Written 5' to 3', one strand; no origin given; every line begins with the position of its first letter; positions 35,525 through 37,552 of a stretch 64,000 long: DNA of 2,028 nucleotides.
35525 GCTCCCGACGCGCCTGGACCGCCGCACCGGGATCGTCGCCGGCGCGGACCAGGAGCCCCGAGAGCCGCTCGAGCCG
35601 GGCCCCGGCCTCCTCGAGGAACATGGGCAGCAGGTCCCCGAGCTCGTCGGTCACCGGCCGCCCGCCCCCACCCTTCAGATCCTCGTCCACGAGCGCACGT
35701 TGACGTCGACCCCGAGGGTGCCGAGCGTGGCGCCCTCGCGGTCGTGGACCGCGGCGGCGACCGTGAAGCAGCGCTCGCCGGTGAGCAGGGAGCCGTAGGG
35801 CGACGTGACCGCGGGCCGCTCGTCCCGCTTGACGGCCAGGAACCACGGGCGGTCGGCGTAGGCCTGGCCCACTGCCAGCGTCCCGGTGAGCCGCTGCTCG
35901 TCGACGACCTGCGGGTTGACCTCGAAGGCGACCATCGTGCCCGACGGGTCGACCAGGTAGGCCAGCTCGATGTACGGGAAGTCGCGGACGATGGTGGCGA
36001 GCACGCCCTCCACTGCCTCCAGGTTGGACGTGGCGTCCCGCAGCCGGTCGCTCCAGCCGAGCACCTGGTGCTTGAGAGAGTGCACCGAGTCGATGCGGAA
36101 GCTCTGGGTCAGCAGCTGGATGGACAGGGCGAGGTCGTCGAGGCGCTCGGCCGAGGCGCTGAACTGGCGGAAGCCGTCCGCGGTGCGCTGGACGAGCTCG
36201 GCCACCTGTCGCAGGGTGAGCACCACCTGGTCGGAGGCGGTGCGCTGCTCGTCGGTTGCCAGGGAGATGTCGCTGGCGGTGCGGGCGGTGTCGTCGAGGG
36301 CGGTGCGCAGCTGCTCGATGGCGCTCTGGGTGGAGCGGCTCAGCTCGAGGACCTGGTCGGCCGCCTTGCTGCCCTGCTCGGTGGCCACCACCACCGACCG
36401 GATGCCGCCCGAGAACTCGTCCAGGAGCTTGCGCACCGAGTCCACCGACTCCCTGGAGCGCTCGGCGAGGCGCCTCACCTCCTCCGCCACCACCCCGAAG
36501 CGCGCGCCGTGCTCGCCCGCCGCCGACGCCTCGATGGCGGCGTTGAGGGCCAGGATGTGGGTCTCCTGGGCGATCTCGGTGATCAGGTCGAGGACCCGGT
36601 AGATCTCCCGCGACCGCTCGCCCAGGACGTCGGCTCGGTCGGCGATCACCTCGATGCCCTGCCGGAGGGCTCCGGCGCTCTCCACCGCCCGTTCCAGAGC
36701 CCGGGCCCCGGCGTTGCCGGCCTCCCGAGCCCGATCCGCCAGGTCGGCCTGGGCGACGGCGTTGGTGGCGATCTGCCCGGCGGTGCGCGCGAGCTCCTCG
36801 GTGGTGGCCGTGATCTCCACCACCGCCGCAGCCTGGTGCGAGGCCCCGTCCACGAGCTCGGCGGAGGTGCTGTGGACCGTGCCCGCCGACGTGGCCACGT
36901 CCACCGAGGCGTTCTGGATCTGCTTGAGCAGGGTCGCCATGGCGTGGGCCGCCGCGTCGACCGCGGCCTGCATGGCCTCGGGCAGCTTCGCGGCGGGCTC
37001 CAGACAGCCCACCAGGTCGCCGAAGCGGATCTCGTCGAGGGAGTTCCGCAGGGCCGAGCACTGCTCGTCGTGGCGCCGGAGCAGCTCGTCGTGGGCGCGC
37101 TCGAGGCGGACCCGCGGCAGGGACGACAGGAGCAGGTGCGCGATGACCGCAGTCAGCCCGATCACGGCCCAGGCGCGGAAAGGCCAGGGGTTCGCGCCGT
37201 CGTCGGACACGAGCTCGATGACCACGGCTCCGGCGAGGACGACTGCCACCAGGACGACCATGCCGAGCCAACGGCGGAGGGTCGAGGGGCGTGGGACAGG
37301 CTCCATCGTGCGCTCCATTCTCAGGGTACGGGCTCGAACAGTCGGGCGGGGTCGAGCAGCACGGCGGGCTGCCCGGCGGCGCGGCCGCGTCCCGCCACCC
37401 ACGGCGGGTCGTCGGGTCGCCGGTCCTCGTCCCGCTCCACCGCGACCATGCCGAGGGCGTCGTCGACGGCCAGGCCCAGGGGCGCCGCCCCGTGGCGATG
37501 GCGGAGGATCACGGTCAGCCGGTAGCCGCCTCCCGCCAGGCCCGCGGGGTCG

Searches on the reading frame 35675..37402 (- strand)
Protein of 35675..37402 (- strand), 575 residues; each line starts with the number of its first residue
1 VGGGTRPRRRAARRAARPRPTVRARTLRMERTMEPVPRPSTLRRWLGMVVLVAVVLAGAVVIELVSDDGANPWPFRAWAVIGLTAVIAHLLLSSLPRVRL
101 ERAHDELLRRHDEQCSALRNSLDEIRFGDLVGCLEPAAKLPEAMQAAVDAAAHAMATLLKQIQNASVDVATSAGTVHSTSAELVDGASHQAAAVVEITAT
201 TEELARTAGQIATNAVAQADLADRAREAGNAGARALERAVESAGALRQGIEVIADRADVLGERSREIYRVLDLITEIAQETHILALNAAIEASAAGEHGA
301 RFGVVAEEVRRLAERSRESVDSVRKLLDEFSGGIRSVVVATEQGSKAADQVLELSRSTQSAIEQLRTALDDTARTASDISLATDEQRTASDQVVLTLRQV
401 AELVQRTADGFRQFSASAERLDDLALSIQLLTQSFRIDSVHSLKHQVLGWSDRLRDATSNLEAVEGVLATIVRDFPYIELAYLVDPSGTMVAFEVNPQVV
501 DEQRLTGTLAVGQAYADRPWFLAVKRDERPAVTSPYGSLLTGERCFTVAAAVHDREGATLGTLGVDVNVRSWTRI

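Call 89: search_protein_families(library=pfam, proteins=[window:35675-37402:-], max_evalue=0.00001)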
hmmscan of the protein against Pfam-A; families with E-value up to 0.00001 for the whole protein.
window:35675-37402:- (575 aa): 2 families
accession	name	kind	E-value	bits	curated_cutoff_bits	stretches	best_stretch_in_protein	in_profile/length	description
PF00015.26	MCPsignal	-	1.6e-29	103.4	34.6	1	220-403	2-171/172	Methyl-accepting chemotaxis protein (MCP) signalling domain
PF02743.24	dCache_1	-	2e-10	41.1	45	1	454-569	57-152/240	Cache domain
